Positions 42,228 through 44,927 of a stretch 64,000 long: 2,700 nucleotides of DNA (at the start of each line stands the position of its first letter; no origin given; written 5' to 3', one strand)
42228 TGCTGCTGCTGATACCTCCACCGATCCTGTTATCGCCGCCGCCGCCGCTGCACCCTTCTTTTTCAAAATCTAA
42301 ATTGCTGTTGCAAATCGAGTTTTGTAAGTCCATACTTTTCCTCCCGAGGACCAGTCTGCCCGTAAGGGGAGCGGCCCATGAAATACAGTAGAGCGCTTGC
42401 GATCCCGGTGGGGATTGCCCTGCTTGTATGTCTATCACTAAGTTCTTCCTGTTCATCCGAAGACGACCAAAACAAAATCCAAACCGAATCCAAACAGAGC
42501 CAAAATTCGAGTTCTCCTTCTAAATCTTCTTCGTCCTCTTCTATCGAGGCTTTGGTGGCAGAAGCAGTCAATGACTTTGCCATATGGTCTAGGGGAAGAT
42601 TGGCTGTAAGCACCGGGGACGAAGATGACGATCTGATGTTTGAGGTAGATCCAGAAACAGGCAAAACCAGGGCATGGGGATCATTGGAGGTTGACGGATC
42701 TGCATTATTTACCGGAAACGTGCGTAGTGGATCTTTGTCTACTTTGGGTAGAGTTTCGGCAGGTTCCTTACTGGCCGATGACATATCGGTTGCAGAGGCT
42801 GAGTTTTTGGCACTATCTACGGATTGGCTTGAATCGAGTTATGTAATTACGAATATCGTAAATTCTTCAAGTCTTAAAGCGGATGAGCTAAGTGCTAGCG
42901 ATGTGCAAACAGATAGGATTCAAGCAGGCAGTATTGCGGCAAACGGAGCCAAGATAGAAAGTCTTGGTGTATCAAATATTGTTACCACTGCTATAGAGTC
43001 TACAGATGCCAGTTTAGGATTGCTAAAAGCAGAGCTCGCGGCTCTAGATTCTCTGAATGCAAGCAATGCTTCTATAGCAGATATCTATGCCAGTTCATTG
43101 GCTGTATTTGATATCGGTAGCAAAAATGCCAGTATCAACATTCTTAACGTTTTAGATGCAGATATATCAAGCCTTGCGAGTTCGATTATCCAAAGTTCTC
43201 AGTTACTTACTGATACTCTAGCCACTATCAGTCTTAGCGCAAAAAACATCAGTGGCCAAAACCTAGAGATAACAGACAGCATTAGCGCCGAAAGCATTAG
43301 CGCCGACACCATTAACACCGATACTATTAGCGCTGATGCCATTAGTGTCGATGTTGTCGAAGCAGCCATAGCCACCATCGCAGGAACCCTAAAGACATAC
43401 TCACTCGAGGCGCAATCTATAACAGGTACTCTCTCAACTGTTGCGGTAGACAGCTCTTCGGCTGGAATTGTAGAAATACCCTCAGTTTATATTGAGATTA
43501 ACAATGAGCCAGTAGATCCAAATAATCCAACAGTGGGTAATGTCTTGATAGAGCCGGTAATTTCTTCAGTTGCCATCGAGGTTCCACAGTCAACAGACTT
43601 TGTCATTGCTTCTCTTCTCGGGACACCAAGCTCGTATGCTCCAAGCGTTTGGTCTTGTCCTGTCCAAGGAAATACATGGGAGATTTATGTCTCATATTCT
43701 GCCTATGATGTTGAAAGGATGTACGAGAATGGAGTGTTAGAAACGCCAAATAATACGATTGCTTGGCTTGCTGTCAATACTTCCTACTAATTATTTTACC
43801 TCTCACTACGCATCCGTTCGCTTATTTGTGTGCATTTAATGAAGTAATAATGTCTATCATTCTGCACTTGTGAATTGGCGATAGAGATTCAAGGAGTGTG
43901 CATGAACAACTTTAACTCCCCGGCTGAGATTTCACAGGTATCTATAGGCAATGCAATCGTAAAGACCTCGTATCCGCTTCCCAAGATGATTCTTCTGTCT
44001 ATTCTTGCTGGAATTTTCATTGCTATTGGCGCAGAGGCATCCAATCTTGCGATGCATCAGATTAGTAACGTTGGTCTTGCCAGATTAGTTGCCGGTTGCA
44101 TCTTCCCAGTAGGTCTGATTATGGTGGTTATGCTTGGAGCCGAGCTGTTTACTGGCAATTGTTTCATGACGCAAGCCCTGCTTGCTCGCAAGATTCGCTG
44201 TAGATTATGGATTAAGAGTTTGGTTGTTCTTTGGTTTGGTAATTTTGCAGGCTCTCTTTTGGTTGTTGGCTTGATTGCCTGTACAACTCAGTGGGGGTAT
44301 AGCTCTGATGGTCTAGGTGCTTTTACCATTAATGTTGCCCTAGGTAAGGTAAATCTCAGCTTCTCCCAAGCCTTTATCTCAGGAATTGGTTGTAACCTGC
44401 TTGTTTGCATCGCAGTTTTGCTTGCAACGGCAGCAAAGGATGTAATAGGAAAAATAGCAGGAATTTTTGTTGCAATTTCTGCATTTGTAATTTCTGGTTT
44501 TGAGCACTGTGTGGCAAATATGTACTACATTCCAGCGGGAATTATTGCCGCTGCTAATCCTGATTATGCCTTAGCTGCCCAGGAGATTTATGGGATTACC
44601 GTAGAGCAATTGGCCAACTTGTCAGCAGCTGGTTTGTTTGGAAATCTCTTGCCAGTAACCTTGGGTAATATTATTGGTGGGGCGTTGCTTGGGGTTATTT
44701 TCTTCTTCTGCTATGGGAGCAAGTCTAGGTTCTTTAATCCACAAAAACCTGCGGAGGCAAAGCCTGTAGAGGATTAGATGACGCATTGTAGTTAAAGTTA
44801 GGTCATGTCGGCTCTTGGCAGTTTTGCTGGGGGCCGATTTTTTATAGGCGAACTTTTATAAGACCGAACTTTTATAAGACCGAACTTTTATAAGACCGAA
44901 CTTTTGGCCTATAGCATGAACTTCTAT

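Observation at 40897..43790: Divergent pair: PASTA-less Ser/Thr kinase and a Ser-rich secreted protein built of short degenerate repeats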

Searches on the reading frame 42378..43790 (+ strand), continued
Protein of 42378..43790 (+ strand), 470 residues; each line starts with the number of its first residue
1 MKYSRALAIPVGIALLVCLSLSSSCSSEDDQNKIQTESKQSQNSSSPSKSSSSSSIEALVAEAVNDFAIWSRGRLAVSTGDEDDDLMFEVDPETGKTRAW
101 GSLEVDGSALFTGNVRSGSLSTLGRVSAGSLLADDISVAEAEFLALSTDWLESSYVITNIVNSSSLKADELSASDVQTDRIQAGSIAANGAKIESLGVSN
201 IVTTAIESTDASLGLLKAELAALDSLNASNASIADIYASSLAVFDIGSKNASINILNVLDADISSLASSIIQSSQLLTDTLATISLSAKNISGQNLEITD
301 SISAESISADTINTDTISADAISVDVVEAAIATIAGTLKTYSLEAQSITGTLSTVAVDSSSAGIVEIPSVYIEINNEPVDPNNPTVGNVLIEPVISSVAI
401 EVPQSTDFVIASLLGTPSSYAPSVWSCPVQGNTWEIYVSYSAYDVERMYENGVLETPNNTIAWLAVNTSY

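Call 83: find_related_loci(query=A3, collection=viral_contigs, flank=6000)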
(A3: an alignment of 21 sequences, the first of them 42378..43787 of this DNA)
Query A3 (470 aa) in viral_contigs; peptide patterns used: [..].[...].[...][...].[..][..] (x = any residue, [..] = any of these).
11 stretches matched a pattern, but none encodes a relative of the query by tblastn (E <= 1e-3).

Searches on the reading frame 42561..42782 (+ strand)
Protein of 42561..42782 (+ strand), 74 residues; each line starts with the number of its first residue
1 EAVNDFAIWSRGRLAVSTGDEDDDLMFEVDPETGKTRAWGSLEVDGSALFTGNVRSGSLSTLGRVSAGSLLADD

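Call 40: find_homologous_proteins(query=A4, max_evalue=0.001)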
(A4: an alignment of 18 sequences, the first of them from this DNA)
Query A4 (18 sequences): 567 candidates shared short words with the query, none scored E <= 0.001.

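Call 86: search_solved_structures(query=A4, max_evalue=10)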
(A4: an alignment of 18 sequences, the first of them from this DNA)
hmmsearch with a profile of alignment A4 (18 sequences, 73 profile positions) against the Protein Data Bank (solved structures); distinct sequences matched with E-value up to 10: 173 (the best 60 are shown).
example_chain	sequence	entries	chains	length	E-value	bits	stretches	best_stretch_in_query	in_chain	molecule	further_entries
5fuo_H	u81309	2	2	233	0.0055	19.9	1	6-26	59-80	FAB HEAVY CHAIN | 645 FAB, HEAVY CHAIN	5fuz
8pe9_H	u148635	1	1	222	0.0072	19.5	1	5-28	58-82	PRTH-101 Fab, heavy chain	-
33ci_E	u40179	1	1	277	0.008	19.3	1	6-26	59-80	Fab VR-6 heavy chain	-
8y2k_B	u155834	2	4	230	0.011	18.9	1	6-28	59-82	QX006N-Fab-HC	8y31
8w83_A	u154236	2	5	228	0.028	17.6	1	5-28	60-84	DQN0344AE02 Fab heavy chain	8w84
8wqw_B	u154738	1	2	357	0.031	17.5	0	4-29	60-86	bsAb3 Fab-heavy chain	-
7kbb_A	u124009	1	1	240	0.037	17.2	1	4-29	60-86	2-18 Fab Heavy Chain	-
7kba_A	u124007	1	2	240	0.037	17.2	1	4-29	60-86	2-18 Fab Heavy Chain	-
1q1j_H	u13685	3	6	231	0.042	17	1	4-53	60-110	Fab 447-52D, heavy chain | Fab 447-52D heavy chain | Fab mAb 447-52D Heavy Chain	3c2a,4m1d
3ghb_H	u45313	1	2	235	0.044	17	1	4-53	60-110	Fab 447-52D, heavy chain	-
4jo2_H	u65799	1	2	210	0.045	16.9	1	3-24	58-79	monoclonal anti-HIV-1 gp120 V3 antibody R56 heavy chain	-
8yhz_H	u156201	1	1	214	0.046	16.9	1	3-20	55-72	Heavy chain of 1080 Fab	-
4jo1_H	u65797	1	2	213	0.047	16.9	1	3-24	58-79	monoclonal anti-HIV-1 gp120 V3 antibody R56 heavy chain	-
8u32_C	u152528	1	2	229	0.07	16.3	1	5-25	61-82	Fab heavy chain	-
8u31_C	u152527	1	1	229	0.07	16.3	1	5-25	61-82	Fab heavy chain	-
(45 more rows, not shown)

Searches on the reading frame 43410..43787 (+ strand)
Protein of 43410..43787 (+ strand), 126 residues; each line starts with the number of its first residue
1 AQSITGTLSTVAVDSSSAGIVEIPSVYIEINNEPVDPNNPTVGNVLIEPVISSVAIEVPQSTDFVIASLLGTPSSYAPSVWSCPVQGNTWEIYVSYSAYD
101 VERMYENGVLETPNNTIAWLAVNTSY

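Call 85: search_solved_structures(query=A8, max_evalue=10)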
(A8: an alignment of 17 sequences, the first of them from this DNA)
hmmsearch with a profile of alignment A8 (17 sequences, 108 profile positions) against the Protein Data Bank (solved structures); distinct sequences matched with E-value up to 10: 22.
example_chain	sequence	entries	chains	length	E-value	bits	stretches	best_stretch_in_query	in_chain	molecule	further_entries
7on7_A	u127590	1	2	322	0.002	21.1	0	51-79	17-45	SAKe6BE-L2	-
6o3d_H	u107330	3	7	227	0.025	17.6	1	18-72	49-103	PGZL1 FAB HEAVY CHAIN | PGZL1 heavy chain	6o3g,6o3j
9nlt_B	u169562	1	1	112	0.19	14.8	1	33-82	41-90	DUF3568 family protein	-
6pny_A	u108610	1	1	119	0.22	14.6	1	33-82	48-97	Flpp3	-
2mu4_A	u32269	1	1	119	0.22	14.6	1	33-82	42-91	flpp3Sol_2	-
6lbx_A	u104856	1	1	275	0.46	13.5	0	77-103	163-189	Repebody (Rb-H2)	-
4kph_H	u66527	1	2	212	0.63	13.1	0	54-88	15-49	N62 heavy chain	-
4uz2_A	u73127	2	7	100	0.73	12.9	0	63-93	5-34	CELL WALL-BINDING ENDOPEPTIDASE-RELATED PROTEIN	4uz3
4gag_H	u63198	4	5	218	0.96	12.5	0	54-88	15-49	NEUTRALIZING ANTIBODY AP33 HEAVY CHAIN | Fab heavy chain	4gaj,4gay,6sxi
3ks0_H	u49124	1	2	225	1.1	12.3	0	54-88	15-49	Fragment Antigen Binding B2B4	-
6bzu_A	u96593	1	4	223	1.2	12.2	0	54-88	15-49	19B3 Heavy Chain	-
9t5z_H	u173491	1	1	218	1.2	12.2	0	54-88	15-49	Murine IgG1 MEM148 heavy chain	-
6bzv_E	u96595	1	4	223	1.2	12.2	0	54-88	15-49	19B3 GL Heavy Chain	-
7l0l_H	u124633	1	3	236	1.2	12.1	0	18-79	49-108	316-310-1B11 Heavy Chain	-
1dqd_H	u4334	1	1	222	1.3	12.1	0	54-88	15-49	FAB HGR-2 F6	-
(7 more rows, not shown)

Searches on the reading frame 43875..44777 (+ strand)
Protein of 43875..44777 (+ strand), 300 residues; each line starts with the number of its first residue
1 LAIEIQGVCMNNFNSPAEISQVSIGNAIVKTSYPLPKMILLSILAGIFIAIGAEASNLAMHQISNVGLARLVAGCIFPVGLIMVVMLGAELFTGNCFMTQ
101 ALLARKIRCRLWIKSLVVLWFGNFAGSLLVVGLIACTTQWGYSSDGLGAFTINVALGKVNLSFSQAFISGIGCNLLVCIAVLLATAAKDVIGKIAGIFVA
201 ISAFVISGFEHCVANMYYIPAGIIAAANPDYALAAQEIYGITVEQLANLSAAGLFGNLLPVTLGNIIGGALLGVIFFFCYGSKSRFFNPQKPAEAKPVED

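Call 3: search_protein_families(library=pfam, proteins=[window:43875-44777:+], max_evalue=0.1)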
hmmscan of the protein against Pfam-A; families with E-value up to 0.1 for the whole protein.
window:43875-44777:+ (300 aa): 2 families
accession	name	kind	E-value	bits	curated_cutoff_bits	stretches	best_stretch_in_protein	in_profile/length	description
PF01226.23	Form_Nir_trans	-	9.8e-69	231.8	34.6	1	24-276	7-237/240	Formate/nitrite transporter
PF20087.4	DUF6479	-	0.047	14.6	25.4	0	60-90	13-43/120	Family of unknown function (DUF6479)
